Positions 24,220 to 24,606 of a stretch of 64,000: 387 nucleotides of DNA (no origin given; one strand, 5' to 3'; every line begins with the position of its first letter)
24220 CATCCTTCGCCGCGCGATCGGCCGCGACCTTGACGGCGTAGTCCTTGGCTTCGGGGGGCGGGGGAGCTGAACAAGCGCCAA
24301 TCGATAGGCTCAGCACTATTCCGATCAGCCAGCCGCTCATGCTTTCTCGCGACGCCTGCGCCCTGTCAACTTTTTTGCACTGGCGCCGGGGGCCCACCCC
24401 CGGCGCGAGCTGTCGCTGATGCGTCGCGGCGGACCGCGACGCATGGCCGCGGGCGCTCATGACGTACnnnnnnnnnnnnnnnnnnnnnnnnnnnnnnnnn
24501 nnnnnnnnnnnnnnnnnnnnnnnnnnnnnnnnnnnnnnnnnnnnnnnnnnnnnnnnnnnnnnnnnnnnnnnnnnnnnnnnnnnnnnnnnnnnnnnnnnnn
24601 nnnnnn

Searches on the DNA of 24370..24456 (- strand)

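Call 44: build_rna_model(alignment_id=A1, structure=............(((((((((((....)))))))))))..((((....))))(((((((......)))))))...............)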
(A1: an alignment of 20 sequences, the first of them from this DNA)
Model R1 built from alignment A1 (20 sequences, 87 columns); structure: as given.
model positions 87; base pairs 22; branch points 2; effective number of sequences 1; information 0.653 bits per position. Calibrated on 0.2 Mb of random sequence (short: E-values are rough).
structure used (alignment columns):
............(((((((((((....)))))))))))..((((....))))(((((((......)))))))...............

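Call 50: search_with_rna_model(model_id=R1, sources=[window, L001, L134, L135, L144, L146, L185, L266, L267, L268, L269, L270, L271, L272], max_evalue=1)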
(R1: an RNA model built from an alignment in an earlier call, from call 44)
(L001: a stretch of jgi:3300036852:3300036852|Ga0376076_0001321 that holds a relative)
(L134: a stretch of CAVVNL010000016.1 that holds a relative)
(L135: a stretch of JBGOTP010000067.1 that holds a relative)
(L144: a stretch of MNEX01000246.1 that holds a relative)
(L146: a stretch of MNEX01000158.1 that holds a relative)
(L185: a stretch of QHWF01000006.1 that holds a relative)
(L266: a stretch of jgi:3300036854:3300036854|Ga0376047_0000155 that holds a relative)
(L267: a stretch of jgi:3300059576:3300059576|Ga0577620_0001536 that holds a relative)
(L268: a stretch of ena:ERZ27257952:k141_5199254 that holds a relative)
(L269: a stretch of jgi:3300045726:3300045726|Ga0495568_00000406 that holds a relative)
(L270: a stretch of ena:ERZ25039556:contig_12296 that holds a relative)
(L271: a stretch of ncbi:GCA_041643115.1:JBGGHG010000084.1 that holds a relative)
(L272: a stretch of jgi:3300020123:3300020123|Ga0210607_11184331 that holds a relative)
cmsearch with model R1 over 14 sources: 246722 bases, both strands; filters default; matches with E-value up to 1: 44.
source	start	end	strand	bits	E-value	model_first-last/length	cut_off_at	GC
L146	142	228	-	111.6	2.2e-28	1-87/87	no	0.76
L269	11794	11880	+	110.6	4.2e-28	1-87/87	no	0.72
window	24370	24456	-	105.4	1.2e-26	1-87/87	no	0.77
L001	7740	7826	+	105.4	1.2e-26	1-87/87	no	0.77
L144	4012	4098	+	105.2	1.3e-26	1-87/87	no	0.76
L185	7265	7363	-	83.5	1.5e-20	1-87/87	no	0.74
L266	4665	4752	+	80.3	1.2e-19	1-87/87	no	0.77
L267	5157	5255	-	79.7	1.7e-19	1-87/87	no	0.72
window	13476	13601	+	73.7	7.9e-18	1-87/87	no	0.75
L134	3242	3327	-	73.5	8.9e-18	1-87/87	no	0.72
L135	6800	6898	+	71.6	3e-17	1-87/87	no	0.74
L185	7499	7606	-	53.8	2.8e-12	1-87/87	no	0.76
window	32775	32839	-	36.9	1.4e-07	1-87/87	no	0.8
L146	6315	6389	+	31.4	4.9e-06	1-87/87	no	0.73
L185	7408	7498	-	30.8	7.3e-06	1-87/87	no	0.76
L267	3225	3303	+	25.1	0.00028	1-87/87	no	0.71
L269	11775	11843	-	22.1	0.0018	1-87/87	no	0.67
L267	464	539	+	21.6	0.0025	1-87/87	no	0.68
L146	179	235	+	20.8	0.0043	1-87/87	no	0.75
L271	14154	14255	-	19.4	0.011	1-87/87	no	0.68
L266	151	224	+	17.9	0.028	1-87/87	no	0.72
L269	3428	3498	-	17.1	0.045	1-87/87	no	0.75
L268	9508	9595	-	17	0.051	1-87/87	no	0.72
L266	9303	9383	+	16.5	0.067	1-87/87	no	0.64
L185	7557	7624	+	15.9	0.1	1-87/87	no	0.71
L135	3801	3882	+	15.6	0.12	1-87/87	no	0.76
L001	7752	7777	-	15.5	0.13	13-38/87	no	0.73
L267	11643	11715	-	15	0.18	1-87/87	no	0.64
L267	165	245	-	14.4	0.26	1-87/87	no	0.73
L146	6492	6601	-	13.6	0.43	1-87/87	no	0.71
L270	18328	18456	-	13.6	0.45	1-87/87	no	0.68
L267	4978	5078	+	13.4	0.49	1-87/87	no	0.71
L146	6407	6424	+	13.4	0.51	54-71/87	no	0.83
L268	11681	11758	+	13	0.65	1-87/87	no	0.71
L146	4428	4526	+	12.9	0.67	1-87/87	no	0.62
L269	10527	10606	+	12.6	0.82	1-87/87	no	0.66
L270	3902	3985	-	12.4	0.93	1-87/87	no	0.68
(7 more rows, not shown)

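Call 70: search_with_rna_model(model_id=R1, sources=[L191, L192, L193, L194, L195, L196, L197, L198, L199, L200, L201, L202, L203, L204, L205, L206, L207, L208, L209, L210, L211, L212, L213, L214, L215, L216, L217, L218, L219, L220, L221, L222, L223, L224, L225, L226, L227, L228, L229, L230, L231, L232, L233, L234, L235, L236, L237, L238, L239, L240, L241, L242, L243, L244, L245, L246, L247, L248, L249, L250, L251, L252, L253, L254, L255, L256, L257, L258, L259, L260, L261, L262, L263, L264, L265, window, L134, L135, L144, L146, L185, L266, L267, L269], max_evalue=0.0001, make_alignment=true)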
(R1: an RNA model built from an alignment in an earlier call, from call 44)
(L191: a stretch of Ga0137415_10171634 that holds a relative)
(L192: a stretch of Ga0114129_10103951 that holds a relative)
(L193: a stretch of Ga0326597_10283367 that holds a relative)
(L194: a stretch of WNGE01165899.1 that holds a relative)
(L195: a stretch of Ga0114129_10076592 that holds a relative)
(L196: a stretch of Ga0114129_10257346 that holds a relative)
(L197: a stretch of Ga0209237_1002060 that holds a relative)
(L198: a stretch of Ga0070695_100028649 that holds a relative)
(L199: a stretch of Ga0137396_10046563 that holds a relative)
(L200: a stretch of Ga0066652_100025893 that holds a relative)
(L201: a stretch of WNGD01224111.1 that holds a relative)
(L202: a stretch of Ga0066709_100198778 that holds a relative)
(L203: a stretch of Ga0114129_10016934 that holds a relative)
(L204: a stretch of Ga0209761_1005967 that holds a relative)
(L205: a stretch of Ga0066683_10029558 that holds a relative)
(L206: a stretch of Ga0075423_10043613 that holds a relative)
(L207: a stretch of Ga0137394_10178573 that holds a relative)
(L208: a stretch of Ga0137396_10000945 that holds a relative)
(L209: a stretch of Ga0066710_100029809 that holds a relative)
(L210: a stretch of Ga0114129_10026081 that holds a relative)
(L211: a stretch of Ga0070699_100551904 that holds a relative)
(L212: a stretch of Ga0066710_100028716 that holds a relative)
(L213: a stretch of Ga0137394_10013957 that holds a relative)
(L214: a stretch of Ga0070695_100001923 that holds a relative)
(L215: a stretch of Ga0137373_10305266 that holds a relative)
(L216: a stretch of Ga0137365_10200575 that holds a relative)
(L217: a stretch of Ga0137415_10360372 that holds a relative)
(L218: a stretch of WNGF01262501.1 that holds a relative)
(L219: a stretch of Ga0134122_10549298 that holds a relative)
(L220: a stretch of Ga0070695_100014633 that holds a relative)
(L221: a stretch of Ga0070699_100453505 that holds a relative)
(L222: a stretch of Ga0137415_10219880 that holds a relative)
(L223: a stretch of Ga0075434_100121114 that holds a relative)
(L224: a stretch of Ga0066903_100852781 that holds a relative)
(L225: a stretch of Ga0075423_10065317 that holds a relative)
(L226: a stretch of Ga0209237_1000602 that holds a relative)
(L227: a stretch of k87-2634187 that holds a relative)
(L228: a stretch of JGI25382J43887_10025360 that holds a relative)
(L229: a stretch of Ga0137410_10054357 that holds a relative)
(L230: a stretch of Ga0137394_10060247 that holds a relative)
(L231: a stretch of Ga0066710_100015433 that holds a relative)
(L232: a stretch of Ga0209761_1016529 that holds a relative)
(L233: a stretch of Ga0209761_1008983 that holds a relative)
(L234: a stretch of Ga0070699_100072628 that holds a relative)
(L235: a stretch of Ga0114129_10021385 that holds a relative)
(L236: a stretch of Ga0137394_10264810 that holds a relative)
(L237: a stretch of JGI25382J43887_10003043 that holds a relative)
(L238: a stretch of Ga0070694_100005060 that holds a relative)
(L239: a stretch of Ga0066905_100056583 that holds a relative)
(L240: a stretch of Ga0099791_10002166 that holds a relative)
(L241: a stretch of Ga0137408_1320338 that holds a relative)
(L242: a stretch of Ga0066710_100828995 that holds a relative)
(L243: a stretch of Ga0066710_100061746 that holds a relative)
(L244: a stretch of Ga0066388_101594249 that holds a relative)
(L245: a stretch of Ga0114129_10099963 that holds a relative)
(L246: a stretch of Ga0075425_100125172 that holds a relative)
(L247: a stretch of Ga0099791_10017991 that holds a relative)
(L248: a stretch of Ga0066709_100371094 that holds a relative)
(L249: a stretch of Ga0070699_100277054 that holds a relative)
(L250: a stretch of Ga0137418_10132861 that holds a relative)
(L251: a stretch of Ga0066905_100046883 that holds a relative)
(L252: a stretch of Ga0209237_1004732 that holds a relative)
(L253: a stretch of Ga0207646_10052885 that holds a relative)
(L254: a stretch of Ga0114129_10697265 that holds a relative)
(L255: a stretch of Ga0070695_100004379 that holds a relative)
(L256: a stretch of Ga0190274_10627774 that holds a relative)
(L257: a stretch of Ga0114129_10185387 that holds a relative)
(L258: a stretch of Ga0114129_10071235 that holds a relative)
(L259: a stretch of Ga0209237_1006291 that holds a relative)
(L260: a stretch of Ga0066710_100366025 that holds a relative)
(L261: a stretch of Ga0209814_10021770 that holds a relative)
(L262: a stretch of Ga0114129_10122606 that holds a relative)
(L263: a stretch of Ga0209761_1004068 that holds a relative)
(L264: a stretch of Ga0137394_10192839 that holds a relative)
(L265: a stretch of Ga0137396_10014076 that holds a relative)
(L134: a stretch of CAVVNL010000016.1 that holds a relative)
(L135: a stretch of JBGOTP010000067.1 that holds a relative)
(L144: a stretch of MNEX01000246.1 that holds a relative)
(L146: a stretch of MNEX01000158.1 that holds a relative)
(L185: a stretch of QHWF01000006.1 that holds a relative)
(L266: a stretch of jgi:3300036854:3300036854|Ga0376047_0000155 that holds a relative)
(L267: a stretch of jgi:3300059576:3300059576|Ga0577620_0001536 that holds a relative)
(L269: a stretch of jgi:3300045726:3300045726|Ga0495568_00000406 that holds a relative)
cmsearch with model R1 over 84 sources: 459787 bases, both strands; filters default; matches with E-value up to 0.0001: 94.
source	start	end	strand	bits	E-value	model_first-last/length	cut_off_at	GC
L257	1880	1966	+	117.3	1e-29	1-87/87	no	0.75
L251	471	557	+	115.5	3.4e-29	1-87/87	no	0.76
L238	3796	3882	-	114.8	5.3e-29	1-87/87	no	0.77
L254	83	169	-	114.8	5.3e-29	1-87/87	no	0.77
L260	507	593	-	113.7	1.1e-28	1-87/87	no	0.75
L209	1191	1277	+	112.9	1.8e-28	1-87/87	no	0.76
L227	1478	1564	+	112.7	2.1e-28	1-87/87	no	0.76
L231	1212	1298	-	112.4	2.5e-28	1-87/87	no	0.77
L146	142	228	-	111.6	4.1e-28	1-87/87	no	0.76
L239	861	947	+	111.4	4.8e-28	1-87/87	no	0.76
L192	1649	1735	-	111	6.2e-28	1-87/87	no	0.78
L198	878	964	-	111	6.2e-28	1-87/87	no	0.78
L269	11794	11880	+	110.6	7.9e-28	1-87/87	no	0.72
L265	4849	4935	+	108.3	3.5e-27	1-87/87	no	0.78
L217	117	203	+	108.1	4e-27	1-87/87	no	0.72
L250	1278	1364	+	108.1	4e-27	1-87/87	no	0.72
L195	1039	1125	+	107.9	4.5e-27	1-87/87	no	0.75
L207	1173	1259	+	106.8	8.8e-27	1-87/87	no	0.74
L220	1491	1577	-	105.5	2.1e-26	1-87/87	no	0.79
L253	3523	3609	-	105.5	2.1e-26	1-87/87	no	0.79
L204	7188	7274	-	105.2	2.5e-26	1-87/87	no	0.76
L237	5702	5788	-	105.2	2.5e-26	1-87/87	no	0.76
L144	4012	4098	+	105.2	2.5e-26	1-87/87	no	0.76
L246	2051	2137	-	104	5.6e-26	1-87/87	no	0.75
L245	2243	2327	+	96.8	5.4e-24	1-87/87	no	0.78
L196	690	781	+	95.5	1.3e-23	1-87/87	no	0.75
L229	1612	1692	-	95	1.7e-23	1-87/87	no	0.74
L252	2203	2301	-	94.9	1.9e-23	1-87/87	no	0.73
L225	2918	3002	-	92.9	6.8e-23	1-87/87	no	0.79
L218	225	323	-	92.7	7.6e-23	1-87/87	no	0.71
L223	1246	1330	+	90.2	3.8e-22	1-87/87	no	0.75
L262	3085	3169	+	90.2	3.8e-22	1-87/87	no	0.75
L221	747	844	+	90.1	4e-22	1-87/87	no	0.72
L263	6543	6630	+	89.3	6.8e-22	1-87/87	no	0.74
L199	1131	1229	+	86.6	3.8e-21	1-87/87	no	0.71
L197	8517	8609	-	85.5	7.7e-21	1-87/87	no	0.74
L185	7265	7363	-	83.5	2.7e-20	1-87/87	no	0.74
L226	1603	1700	+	83.2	3.4e-20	1-87/87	no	0.74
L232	2780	2878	+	83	3.9e-20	1-87/87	no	0.74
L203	6503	6601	-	82.3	6e-20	1-87/87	no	0.73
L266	4665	4752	+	80.3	2.2e-19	1-87/87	no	0.77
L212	1054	1136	-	79.9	2.7e-19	1-87/87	no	0.72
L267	5157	5255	-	79.7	3.1e-19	1-87/87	no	0.72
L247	2766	2864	-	77.9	1e-18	1-87/87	no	0.75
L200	3294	3391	-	77.7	1.1e-18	1-87/87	no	0.7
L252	47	144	+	77.7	1.2e-18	1-87/87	no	0.74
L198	2256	2354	-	76.8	2.1e-18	1-87/87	no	0.73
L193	532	630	-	76.1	3.3e-18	1-87/87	no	0.71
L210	7288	7373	+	75.2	5.9e-18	1-87/87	no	0.77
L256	428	526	-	75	6.6e-18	1-87/87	no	0.72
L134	3242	3327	-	73.5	1.7e-17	1-87/87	no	0.72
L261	620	718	-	73.4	1.8e-17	1-87/87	no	0.74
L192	3026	3124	-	72.2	3.8e-17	1-87/87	no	0.73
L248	545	669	+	72.1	4.1e-17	1-87/87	no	0.74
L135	6800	6898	+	71.6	5.6e-17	1-87/87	no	0.74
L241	2337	2433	+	70.8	9.6e-17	1-87/87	no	0.77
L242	898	983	+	70.6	1.1e-16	1-87/87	no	0.78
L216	1394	1475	+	70.6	1.1e-16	1-87/87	no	0.71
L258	2859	2955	+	67.5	7.8e-16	1-87/87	no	0.75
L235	2619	2681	-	67.1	1e-15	1-87/87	no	0.78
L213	4246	4345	+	66.8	1.3e-15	1-87/87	no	0.7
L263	5949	6045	+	66.4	1.6e-15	1-87/87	no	0.73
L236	1294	1355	-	66.2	1.9e-15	1-87/87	no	0.73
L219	1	65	+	65.4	3e-15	23-87/87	5'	0.68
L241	1974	2069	-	63.7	8.9e-15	1-87/87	no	0.76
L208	13867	13965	-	63.4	1.1e-14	1-87/87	no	0.77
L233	5641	5740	-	61.8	3.1e-14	1-87/87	no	0.71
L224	1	64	+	60.4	7.7e-14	24-87/87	5'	0.7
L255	1544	1603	-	60.1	8.9e-14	1-87/87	no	0.75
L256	1008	1106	-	59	1.8e-13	1-87/87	no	0.67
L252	5240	5339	-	57.9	3.9e-13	1-87/87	no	0.69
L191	18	84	+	57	6.8e-13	1-87/87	no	0.67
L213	3508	3624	-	55.8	1.4e-12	1-87/87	no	0.71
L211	1001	1049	-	54.8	2.8e-12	39-87/87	5'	0.71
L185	7499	7606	-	53.8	5.3e-12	1-87/87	no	0.76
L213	6280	6343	-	52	1.6e-11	24-87/87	5'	0.75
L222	1664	1714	+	50.1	5.8e-11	1-51/87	3'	0.76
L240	6202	6338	-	48.1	2e-10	1-87/87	no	0.7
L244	1107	1148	-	46.9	4.4e-10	46-87/87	5'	0.74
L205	396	580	+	45.9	8.3e-10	1-87/87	no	0.74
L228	1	32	+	37.4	1.9e-07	56-87/87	5'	0.72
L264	414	514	+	36.9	2.7e-07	1-87/87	no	0.71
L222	1588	1662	+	33.5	2.4e-06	1-87/87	no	0.69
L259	2927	3001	+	32.1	5.9e-06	1-87/87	no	0.73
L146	6315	6389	+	31.4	9.1e-06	1-87/87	no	0.73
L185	7408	7498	-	30.8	1.4e-05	1-87/87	no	0.76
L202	259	339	-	30.3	1.9e-05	1-87/87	no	0.77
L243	3338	3418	+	30.3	1.9e-05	1-87/87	no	0.77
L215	302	372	-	30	2.2e-05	1-87/87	no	0.76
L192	2248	2325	-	28.6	5.4e-05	1-87/87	no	0.65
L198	1478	1555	-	28.6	5.4e-05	1-87/87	no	0.65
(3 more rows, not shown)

Alignment A2: 94 matches aligned to the model, 254 columns, each read 5' to 3' on its own strand. Consensus structure (alignment columns), stored with it:
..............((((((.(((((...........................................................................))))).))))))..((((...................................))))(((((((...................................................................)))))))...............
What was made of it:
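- That is 3 copies in the 64-kb window, and about 12 extra copies in roughly 330 kb by my own tally of the hits in calls 50 and 70.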
